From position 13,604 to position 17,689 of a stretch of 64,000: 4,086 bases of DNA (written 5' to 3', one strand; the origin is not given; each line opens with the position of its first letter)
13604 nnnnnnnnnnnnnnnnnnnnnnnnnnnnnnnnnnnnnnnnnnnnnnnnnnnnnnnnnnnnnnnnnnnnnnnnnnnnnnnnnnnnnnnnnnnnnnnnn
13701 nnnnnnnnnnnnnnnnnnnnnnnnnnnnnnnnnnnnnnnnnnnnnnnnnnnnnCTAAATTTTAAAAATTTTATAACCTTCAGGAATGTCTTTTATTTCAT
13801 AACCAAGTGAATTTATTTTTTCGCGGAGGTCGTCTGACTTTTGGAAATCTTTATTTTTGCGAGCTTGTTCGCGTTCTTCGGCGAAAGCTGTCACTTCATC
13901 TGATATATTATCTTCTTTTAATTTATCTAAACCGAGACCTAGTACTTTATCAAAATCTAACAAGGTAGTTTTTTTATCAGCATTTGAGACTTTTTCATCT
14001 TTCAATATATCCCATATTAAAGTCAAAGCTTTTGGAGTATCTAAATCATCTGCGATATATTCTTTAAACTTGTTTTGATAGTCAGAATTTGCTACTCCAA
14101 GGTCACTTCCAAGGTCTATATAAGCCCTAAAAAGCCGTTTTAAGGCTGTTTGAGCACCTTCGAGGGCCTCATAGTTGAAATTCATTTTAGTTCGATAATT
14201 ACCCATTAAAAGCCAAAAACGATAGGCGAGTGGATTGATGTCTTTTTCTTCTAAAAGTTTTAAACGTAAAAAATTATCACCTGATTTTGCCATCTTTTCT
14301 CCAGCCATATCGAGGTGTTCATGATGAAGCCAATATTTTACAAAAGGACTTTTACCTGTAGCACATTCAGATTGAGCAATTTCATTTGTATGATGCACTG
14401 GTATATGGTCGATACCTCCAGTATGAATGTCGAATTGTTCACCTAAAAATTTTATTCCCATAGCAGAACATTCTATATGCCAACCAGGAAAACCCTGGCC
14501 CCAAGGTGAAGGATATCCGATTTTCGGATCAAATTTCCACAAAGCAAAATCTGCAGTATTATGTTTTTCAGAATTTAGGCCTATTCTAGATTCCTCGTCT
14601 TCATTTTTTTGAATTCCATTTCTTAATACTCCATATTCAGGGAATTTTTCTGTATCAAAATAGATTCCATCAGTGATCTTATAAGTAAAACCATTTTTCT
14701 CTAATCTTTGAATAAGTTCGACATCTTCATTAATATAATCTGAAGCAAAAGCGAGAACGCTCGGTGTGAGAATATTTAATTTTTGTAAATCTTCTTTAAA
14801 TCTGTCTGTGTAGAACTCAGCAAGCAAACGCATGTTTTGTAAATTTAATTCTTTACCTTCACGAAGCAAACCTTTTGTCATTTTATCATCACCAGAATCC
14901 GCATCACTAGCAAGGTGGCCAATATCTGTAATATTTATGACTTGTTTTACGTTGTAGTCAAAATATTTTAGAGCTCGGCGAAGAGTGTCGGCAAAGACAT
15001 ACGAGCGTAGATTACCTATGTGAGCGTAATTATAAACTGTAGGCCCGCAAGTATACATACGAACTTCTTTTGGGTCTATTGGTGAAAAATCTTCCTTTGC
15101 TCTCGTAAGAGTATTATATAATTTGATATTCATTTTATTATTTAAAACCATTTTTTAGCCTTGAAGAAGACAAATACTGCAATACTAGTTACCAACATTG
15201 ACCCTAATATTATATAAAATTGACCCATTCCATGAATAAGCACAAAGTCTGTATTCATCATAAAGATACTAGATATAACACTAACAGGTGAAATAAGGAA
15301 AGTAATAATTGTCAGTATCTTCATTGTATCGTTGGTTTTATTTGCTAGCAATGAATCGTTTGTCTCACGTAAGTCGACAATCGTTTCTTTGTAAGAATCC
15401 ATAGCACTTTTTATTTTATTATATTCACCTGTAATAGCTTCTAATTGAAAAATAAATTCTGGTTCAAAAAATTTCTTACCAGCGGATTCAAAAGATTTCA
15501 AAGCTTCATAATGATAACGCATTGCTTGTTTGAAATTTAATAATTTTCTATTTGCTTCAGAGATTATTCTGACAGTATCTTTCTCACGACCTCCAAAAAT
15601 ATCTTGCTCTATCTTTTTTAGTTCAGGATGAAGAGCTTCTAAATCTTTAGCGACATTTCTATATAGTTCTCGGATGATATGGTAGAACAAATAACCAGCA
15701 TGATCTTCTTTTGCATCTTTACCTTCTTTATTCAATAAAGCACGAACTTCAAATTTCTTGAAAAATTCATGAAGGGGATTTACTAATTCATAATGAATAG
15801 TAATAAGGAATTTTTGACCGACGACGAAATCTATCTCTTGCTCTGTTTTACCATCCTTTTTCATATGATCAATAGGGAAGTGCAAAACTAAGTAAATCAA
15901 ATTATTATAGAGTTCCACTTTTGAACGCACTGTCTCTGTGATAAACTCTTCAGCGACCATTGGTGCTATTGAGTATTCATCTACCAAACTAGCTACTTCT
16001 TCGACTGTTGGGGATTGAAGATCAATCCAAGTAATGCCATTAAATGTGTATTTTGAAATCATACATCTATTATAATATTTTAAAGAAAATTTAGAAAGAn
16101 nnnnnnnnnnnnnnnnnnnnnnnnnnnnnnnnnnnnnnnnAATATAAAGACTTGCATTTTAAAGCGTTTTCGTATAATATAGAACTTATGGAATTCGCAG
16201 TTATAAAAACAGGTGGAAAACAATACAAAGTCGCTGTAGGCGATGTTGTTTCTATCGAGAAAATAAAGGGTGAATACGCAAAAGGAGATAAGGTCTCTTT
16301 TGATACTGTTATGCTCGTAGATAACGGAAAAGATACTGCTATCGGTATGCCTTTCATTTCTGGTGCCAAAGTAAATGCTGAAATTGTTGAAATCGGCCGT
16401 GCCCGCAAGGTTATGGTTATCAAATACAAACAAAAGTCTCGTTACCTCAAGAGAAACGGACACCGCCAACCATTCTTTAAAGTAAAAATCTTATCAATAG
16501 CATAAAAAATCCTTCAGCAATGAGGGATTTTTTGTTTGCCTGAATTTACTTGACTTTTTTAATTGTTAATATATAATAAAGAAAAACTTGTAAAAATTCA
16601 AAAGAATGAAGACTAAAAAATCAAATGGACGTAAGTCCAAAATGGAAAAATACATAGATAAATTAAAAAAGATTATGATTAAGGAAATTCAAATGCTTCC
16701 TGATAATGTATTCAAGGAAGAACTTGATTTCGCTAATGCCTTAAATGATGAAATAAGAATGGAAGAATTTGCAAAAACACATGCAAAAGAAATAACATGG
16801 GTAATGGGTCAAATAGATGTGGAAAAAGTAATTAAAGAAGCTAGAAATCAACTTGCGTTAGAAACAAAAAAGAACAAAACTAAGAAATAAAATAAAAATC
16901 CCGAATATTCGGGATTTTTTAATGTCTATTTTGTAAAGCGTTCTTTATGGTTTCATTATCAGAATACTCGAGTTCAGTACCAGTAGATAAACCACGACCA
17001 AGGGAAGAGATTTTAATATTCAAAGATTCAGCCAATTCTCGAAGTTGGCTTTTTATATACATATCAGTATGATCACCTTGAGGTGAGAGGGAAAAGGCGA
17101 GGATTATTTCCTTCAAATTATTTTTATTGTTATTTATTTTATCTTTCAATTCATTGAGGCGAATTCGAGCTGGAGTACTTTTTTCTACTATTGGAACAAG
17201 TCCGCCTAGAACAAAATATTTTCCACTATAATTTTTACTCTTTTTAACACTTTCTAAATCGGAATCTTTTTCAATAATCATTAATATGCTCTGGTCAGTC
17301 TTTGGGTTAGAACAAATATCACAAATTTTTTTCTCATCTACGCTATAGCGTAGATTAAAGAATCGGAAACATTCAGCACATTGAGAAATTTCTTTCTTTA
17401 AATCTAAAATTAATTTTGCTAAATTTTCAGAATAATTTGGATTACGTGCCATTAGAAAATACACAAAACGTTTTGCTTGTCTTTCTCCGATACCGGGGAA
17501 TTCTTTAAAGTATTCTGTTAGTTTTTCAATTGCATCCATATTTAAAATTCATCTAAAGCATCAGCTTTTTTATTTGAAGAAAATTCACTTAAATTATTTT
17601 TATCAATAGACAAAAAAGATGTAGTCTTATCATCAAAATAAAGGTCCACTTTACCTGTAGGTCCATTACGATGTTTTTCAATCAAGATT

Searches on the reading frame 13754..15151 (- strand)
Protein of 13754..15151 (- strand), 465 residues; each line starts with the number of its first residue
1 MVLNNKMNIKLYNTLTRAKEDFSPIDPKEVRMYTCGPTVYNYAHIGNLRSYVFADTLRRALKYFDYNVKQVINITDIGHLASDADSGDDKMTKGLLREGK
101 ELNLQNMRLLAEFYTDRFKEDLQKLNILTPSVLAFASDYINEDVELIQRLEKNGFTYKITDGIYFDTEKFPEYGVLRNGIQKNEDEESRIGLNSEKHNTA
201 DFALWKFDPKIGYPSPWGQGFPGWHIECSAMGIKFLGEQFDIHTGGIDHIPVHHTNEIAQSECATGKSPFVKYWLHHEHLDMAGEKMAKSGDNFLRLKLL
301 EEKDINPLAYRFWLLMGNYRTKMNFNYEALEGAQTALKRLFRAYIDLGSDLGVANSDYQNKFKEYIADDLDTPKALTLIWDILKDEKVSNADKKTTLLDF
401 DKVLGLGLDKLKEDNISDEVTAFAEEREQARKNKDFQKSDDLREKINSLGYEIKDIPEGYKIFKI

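Call 106: search_protein_families(library=pfam, proteins=[window:13754-15151:-], max_evalue=0.001)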
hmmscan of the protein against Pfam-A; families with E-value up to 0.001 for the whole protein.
window:13754-15151:- (465 aa): 3 families
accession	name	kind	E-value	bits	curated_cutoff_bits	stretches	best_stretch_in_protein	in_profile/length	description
PF01406.26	tRNA-synt_1e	-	4.9e-87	292.5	27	1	22-334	2-300/301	tRNA synthetases class I (C) catalytic domain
PF09334.17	tRNA-synt_1g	-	4.7e-06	26.1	20.1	0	264-329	306-368/391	tRNA synthetases class I (M)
PF23493.1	CysS_C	-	0.00016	22.1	23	1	416-456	4-44/51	Cysteinyl-tRNA ligase anticodon binding domain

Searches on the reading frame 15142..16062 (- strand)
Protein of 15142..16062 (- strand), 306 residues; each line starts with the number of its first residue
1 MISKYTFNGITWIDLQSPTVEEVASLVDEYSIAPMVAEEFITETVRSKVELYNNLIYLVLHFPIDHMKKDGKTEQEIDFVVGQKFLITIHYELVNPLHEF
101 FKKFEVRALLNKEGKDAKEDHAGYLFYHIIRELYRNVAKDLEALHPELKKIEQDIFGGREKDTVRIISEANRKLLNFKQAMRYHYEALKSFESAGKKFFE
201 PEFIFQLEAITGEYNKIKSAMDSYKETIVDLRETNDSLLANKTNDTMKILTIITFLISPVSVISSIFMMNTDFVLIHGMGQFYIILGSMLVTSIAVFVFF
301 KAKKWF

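Call 106: search_protein_families(library=pfam, proteins=[window:15142-16062:-], max_evalue=0.001)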
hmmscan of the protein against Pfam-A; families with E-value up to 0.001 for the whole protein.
window:15142-16062:- (306 aa): 2 families
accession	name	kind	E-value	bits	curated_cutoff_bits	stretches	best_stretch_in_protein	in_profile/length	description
PF01544.23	CorA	-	3.8e-47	161.5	27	1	8-301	2-291/292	CorA-like Mg2+ transporter protein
PF20990.2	DUF2207_C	-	0.00097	19.3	33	0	163-300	59-185/247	Predicted membrane protein (DUF2207) C-terminal domain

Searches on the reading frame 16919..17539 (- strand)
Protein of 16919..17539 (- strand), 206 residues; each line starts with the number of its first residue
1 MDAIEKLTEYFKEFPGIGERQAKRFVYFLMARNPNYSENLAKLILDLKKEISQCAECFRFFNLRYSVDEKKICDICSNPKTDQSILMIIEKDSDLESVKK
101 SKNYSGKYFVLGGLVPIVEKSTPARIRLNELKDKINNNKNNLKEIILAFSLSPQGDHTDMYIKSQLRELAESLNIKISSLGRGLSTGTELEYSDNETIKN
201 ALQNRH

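Call 106: search_protein_families(library=pfam, proteins=[window:16919-17539:-], max_evalue=0.001)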
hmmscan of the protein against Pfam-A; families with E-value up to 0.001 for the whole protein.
window:16919-17539:- (206 aa): 4 families
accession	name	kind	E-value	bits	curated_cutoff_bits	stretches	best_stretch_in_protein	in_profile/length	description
PF13662.12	Toprim_4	-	2.8e-09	37.5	25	1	85-177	2-81/85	Toprim domain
PF01751.28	Toprim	-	9.8e-08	32.5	23.1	1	86-179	2-95/96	Toprim domain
PF21176.3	RecR_HhH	-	1e-06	28.9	27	1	4-45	1-42/45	RecR, helix-hairpin-helix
PF21175.2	RecR_C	-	1.5e-05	24.8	22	1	183-205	1-23/24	RecR, C-terminal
